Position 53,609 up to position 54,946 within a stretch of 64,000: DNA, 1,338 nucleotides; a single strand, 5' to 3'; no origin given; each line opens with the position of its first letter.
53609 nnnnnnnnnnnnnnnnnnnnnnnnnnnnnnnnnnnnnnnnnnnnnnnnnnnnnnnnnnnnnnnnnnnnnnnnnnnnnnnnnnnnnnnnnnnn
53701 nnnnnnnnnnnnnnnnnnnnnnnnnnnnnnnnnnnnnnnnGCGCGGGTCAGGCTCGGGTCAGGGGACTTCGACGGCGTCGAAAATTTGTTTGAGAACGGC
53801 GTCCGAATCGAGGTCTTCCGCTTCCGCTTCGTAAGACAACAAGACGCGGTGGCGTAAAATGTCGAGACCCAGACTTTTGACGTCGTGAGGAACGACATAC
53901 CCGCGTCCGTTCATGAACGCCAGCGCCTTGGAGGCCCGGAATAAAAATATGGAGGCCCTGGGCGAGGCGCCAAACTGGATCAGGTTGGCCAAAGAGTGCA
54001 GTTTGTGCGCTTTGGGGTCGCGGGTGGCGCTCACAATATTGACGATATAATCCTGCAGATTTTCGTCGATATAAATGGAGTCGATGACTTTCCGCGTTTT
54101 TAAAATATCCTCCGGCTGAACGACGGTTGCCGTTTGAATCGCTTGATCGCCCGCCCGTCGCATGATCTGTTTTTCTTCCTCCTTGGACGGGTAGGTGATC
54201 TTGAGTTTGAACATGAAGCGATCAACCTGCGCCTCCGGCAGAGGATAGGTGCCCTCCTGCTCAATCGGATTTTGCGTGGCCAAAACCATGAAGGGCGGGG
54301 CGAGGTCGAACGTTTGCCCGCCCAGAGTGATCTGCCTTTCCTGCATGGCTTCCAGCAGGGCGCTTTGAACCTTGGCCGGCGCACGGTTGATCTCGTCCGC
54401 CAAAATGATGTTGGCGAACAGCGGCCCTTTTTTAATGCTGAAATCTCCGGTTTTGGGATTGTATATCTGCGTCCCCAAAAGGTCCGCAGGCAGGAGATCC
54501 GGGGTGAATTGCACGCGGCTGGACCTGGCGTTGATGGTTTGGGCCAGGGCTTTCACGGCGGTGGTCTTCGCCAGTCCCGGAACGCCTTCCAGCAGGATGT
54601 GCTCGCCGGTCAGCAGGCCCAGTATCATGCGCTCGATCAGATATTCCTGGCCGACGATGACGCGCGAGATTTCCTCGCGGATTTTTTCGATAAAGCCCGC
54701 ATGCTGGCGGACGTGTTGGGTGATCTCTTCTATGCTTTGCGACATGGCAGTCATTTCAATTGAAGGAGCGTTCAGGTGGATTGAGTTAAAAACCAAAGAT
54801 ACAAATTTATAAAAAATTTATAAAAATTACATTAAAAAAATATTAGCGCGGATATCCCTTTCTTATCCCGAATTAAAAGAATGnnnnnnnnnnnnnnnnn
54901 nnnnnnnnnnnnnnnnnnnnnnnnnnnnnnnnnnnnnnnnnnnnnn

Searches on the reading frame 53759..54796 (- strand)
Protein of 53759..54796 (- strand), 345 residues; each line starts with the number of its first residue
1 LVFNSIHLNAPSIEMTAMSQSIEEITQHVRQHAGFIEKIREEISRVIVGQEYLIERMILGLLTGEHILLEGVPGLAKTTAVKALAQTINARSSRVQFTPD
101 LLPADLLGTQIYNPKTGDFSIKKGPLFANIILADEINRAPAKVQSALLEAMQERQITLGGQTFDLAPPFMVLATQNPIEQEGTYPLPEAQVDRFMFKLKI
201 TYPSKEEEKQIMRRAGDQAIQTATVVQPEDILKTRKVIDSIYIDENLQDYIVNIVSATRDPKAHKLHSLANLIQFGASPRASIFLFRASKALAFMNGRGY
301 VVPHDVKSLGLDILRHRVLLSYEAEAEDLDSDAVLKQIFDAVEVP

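Call 33: search_protein_families(library=pfam, proteins=[window:53759-54796:-], max_evalue=0.0001)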
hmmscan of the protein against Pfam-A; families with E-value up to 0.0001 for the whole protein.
window:53759-54796:- (345 aa): 7 families
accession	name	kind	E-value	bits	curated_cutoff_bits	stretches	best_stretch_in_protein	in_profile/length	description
PF07726.17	AAA_3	-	1e-64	216.7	27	1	66-196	1-131/131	ATPase family associated with various cellular activities (AAA)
PF17863.7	AAA_lid_2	-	4.8e-20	71.5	22.7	1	272-338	8-74/74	AAA lid domain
PF20030.5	bpMoxR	-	2.9e-17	62.9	27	1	37-219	4-184/205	MoxR domain in the MoxR-vWA-beta-propeller ternary systems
PF07728.20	AAA_5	-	3.6e-16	59.8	22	1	66-194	1-139/139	AAA domain (dynein-related subfamily)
PF00493.29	MCM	-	1.9e-06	27.6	23.3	1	20-179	13-175/224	MCM P-loop domain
PF00158.32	Sigma54_activat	-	7e-05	23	20.2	0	64-179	22-146/168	Sigma-54 interaction domain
PF00004.35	AAA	-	9.6e-05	23.3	21.2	0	67-178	1-111/131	ATPase family associated with various cellular activities (AAA)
